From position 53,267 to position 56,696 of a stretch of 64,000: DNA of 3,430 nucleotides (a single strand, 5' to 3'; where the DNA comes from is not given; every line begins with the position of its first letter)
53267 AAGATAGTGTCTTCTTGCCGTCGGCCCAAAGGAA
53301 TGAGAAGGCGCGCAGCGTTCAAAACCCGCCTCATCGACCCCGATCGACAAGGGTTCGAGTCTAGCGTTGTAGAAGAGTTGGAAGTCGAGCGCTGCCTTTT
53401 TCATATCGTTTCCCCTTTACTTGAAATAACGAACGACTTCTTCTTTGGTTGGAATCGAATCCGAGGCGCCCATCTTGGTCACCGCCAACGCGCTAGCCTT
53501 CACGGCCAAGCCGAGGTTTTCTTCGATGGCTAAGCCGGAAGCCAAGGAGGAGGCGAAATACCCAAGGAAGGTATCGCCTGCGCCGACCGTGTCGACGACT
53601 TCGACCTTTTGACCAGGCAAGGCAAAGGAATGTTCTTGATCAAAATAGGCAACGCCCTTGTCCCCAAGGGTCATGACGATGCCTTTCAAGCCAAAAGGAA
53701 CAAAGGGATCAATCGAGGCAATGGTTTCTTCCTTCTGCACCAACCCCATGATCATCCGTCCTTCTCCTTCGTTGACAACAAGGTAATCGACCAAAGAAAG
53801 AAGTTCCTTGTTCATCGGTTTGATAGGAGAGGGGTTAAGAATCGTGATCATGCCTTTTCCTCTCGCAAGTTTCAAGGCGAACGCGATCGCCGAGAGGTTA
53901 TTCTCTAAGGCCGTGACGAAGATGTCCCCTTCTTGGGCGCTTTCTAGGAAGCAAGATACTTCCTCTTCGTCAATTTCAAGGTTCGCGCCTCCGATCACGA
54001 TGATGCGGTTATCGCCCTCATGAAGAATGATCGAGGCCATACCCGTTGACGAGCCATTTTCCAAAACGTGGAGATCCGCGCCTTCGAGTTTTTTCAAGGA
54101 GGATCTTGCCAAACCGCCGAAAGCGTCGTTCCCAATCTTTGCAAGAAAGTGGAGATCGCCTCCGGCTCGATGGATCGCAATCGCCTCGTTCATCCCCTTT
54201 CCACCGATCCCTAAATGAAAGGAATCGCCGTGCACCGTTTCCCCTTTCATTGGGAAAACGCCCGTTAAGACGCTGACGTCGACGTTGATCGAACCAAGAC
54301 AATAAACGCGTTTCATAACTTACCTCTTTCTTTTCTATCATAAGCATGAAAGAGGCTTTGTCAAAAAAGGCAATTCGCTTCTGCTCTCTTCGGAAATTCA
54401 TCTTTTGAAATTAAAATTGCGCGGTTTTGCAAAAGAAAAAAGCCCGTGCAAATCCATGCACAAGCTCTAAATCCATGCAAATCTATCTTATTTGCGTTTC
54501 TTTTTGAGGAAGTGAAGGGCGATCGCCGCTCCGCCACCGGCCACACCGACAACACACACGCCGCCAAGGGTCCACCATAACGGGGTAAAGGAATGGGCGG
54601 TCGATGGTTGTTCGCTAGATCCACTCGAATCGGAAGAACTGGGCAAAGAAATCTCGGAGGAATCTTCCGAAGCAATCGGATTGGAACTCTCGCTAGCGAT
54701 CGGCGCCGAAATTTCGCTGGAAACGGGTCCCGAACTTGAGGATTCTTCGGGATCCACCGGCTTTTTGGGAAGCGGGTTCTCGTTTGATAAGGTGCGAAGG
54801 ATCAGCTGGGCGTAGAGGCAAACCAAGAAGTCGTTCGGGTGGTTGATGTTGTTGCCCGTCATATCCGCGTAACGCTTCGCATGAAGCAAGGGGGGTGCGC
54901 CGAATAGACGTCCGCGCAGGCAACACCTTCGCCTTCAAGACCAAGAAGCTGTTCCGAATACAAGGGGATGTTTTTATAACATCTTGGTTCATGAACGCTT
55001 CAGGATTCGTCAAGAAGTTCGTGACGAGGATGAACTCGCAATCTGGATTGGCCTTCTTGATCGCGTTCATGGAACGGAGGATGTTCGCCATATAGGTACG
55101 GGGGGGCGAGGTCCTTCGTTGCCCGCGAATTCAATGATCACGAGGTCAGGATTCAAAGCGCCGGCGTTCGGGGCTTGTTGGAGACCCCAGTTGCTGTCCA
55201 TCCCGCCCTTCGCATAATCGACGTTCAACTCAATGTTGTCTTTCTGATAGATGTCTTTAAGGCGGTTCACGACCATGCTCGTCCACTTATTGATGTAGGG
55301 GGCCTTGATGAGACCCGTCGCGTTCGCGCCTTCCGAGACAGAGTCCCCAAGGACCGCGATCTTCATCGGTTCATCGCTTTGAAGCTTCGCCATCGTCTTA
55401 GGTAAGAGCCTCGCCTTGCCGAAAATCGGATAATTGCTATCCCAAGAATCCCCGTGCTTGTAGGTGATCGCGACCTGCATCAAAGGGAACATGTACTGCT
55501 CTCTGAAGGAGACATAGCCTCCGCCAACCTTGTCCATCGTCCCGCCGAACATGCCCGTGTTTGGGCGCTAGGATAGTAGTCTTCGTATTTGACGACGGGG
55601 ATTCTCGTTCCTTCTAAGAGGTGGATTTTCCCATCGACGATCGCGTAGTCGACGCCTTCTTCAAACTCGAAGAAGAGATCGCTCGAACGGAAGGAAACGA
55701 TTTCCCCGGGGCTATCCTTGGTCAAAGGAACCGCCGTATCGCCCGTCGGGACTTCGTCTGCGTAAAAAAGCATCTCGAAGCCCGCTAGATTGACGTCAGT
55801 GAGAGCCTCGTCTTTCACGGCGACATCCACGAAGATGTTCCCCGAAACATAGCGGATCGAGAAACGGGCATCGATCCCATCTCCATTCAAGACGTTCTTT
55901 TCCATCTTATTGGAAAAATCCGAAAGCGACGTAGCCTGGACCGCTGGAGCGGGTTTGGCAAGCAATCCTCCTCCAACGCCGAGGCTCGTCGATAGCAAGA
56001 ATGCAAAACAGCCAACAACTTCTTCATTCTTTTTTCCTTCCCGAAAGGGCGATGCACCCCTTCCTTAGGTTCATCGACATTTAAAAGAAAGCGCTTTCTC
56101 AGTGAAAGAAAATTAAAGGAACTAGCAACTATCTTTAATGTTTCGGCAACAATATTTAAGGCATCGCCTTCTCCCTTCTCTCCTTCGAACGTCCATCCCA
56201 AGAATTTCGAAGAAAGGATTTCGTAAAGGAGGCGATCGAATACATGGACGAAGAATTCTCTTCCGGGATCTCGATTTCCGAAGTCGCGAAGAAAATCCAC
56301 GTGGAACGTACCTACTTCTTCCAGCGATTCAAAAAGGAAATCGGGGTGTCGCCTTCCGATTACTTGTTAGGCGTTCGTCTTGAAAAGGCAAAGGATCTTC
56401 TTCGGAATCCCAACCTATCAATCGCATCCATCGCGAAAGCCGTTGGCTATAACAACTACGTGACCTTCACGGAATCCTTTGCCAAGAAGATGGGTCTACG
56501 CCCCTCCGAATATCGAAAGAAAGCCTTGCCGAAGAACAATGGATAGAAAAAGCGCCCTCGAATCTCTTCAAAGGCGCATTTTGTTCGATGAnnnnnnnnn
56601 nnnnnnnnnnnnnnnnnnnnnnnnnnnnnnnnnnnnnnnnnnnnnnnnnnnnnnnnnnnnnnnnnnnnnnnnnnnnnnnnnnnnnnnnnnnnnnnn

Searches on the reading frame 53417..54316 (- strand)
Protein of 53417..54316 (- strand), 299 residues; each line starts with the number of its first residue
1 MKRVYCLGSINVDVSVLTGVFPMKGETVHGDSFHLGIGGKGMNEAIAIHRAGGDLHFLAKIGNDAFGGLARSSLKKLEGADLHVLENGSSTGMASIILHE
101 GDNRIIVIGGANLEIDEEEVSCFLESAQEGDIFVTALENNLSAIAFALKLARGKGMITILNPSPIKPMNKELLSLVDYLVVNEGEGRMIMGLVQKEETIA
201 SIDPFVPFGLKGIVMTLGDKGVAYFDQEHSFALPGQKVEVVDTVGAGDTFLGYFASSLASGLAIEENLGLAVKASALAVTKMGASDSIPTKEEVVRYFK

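Call 11: find_encoding_contigs(protein=window:53417-54316:-, flank=10000, max_places=10)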
Protein window:53417-54316:- (299 aa): 8 contigs read that carry it; 5 places shown.
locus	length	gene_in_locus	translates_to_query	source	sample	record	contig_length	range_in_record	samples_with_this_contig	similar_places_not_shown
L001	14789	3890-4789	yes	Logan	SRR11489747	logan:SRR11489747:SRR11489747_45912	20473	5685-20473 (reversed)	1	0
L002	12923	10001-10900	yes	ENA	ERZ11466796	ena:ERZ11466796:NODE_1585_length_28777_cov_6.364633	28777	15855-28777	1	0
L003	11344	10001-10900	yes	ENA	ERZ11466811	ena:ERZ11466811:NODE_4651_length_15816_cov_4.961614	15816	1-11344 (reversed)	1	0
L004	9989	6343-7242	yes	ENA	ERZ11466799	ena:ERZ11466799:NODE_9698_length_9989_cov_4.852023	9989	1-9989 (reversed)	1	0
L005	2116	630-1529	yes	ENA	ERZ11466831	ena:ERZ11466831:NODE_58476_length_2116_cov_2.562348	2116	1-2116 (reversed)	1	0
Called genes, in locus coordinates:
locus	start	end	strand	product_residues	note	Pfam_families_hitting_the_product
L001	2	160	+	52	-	?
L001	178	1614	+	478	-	PF00587:tRNA-synt_2b, PF03129:HGTP_anticodon, PF09180:ProRS-C_1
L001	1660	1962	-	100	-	PF00165:HTH_AraC (weak), PF12833:HTH_18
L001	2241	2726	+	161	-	-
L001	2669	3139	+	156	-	PF13472:Lipase_GDSL_2 (weak)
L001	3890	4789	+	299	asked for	PF00294:PfkB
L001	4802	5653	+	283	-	PF02311:AraC_binding, PF07883:Cupin_2 (weak), PF00165:HTH_AraC, PF12833:HTH_18, PF00165:HTH_AraC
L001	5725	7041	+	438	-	PF02056:Glyco_hydro_4, PF11975:Glyco_hydro_4C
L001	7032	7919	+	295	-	PF01156:IU_nuc_hydro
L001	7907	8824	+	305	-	PF00528:BPD_transp_1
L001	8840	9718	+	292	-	-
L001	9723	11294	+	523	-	PF01547:SBP_bac_1, PF13416:SBP_bac_8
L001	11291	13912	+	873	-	PF13229:Beta_helix, PF06452:CBM9_1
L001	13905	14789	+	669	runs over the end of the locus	-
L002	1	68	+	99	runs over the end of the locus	-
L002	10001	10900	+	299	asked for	PF00294:PfkB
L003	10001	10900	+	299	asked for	PF00294:PfkB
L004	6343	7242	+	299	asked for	PF00294:PfkB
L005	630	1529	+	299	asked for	PF00294:PfkB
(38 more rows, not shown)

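Call 26: search_protein_families(library=pfam, proteins=[L066:3172-5829:+, L066:1339-3003:-], max_evalue=0.01)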
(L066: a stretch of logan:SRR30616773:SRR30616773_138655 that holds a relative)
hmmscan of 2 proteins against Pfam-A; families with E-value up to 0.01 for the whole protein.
L066:3172-5829:+ (885 aa): 3 families
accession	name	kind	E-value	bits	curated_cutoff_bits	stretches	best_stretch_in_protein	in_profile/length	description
PF13472.12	Lipase_GDSL_2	-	6e-12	46.9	32.9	1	596-772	1-173/178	GDSL-like Lipase/Acylhydrolase family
PF06452.16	CBM9_1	-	1.7e-07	31.7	23.4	0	374-430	133-184/185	Carbohydrate family 9 binding domain-like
PF00657.28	Lipase_GDSL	-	0.0079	16.8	23.6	0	594-679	1-91/208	GDSL-like Lipase/Acylhydrolase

L066:1339-3003:- (554 aa): 4 families
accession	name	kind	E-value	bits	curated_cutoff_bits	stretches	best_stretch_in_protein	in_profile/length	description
PF12833.13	HTH_18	-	2.1e-21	76.4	33.6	1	469-546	2-79/80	Helix-turn-helix domain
PF00165.29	HTH_AraC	-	1.6e-14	54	26.6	2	455-495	1-41/42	Bacterial regulatory helix-turn-helix proteins, AraC family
PF02311.25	AraC_binding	-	6.5e-14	52.3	21.1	1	297-384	2-89/135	AraC-like ligand binding domain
PF07883.17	Cupin_2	-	0.0046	17.1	27.2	1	321-352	21-52/70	Cupin domain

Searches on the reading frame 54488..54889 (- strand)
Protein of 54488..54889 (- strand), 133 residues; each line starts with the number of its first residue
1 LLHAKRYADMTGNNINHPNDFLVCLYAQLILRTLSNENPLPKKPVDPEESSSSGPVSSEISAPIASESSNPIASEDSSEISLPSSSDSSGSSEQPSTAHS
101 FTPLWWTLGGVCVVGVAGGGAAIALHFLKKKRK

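Call 26: search_protein_families(library=pfam, proteins=[L066:3172-5829:+, L066:1339-3003:-], max_evalue=0.01)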
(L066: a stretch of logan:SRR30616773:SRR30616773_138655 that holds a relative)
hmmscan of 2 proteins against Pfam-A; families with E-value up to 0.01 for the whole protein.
L066:3172-5829:+ (885 aa): 3 families
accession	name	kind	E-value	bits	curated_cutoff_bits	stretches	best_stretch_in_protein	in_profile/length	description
PF13472.12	Lipase_GDSL_2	-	6e-12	46.9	32.9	1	596-772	1-173/178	GDSL-like Lipase/Acylhydrolase family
PF06452.16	CBM9_1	-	1.7e-07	31.7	23.4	0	374-430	133-184/185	Carbohydrate family 9 binding domain-like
PF00657.28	Lipase_GDSL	-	0.0079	16.8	23.6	0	594-679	1-91/208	GDSL-like Lipase/Acylhydrolase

L066:1339-3003:- (554 aa): 4 families
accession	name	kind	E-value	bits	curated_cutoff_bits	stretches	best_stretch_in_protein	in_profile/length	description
PF12833.13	HTH_18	-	2.1e-21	76.4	33.6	1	469-546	2-79/80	Helix-turn-helix domain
PF00165.29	HTH_AraC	-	1.6e-14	54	26.6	2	455-495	1-41/42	Bacterial regulatory helix-turn-helix proteins, AraC family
PF02311.25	AraC_binding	-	6.5e-14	52.3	21.1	1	297-384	2-89/135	AraC-like ligand binding domain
PF07883.17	Cupin_2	-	0.0046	17.1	27.2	1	321-352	21-52/70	Cupin domain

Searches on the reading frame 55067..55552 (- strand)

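Call 26: search_protein_families(library=pfam, proteins=[L066:3172-5829:+, L066:1339-3003:-], max_evalue=0.01)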
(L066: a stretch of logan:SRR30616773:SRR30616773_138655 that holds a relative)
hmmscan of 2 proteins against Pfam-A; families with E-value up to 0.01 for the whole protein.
L066:3172-5829:+ (885 aa): 3 families
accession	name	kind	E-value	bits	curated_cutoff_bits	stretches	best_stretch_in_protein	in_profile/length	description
PF13472.12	Lipase_GDSL_2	-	6e-12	46.9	32.9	1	596-772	1-173/178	GDSL-like Lipase/Acylhydrolase family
PF06452.16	CBM9_1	-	1.7e-07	31.7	23.4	0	374-430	133-184/185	Carbohydrate family 9 binding domain-like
PF00657.28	Lipase_GDSL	-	0.0079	16.8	23.6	0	594-679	1-91/208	GDSL-like Lipase/Acylhydrolase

L066:1339-3003:- (554 aa): 4 families
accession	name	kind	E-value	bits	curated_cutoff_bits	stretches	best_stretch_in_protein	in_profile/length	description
PF12833.13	HTH_18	-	2.1e-21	76.4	33.6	1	469-546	2-79/80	Helix-turn-helix domain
PF00165.29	HTH_AraC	-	1.6e-14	54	26.6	2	455-495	1-41/42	Bacterial regulatory helix-turn-helix proteins, AraC family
PF02311.25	AraC_binding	-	6.5e-14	52.3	21.1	1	297-384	2-89/135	AraC-like ligand binding domain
PF07883.17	Cupin_2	-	0.0046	17.1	27.2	1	321-352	21-52/70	Cupin domain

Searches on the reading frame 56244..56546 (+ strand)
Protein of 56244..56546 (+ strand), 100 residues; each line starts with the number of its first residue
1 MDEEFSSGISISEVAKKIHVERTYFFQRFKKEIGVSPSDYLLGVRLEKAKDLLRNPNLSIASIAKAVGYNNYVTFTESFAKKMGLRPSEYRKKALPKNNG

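Call 26: search_protein_families(library=pfam, proteins=[L066:3172-5829:+, L066:1339-3003:-, window:56244-56546:+], max_evalue=0.01)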
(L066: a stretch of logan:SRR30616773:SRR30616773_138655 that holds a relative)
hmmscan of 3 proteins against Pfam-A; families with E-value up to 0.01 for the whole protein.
L066:3172-5829:+ (885 aa): 3 families
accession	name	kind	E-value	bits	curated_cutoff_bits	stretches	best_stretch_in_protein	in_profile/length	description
PF13472.12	Lipase_GDSL_2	-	6e-12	46.9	32.9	1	596-772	1-173/178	GDSL-like Lipase/Acylhydrolase family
PF06452.16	CBM9_1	-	1.7e-07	31.7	23.4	0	374-430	133-184/185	Carbohydrate family 9 binding domain-like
PF00657.28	Lipase_GDSL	-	0.0079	16.8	23.6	0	594-679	1-91/208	GDSL-like Lipase/Acylhydrolase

L066:1339-3003:- (554 aa): 4 families
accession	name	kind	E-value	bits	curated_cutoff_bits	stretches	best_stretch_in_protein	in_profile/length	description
PF12833.13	HTH_18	-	2.1e-21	76.4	33.6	1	469-546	2-79/80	Helix-turn-helix domain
PF00165.29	HTH_AraC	-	1.6e-14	54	26.6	2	455-495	1-41/42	Bacterial regulatory helix-turn-helix proteins, AraC family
PF02311.25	AraC_binding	-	6.5e-14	52.3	21.1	1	297-384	2-89/135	AraC-like ligand binding domain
PF07883.17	Cupin_2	-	0.0046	17.1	27.2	1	321-352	21-52/70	Cupin domain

window:56244-56546:+ (100 aa): 5 families
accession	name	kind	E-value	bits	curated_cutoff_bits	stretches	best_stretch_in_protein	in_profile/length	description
PF12833.13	HTH_18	-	4.4e-22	78.6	33.6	1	15-93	2-80/80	Helix-turn-helix domain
PF00165.29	HTH_AraC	-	2.7e-15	56.5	26.6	2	1-41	1-41/42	Bacterial regulatory helix-turn-helix proteins, AraC family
PF13412.12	HTH_24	-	0.003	17.6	21.9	0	52-69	12-29/48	Winged helix-turn-helix DNA-binding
PF01381.28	HTH_3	-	0.0058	17.1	23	0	7-24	8-25/55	Helix-turn-helix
PF04760.21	IF2_N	-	0.006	16.8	25.3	0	7-36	2-30/53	Translation initiation factor IF-2, N-terminal region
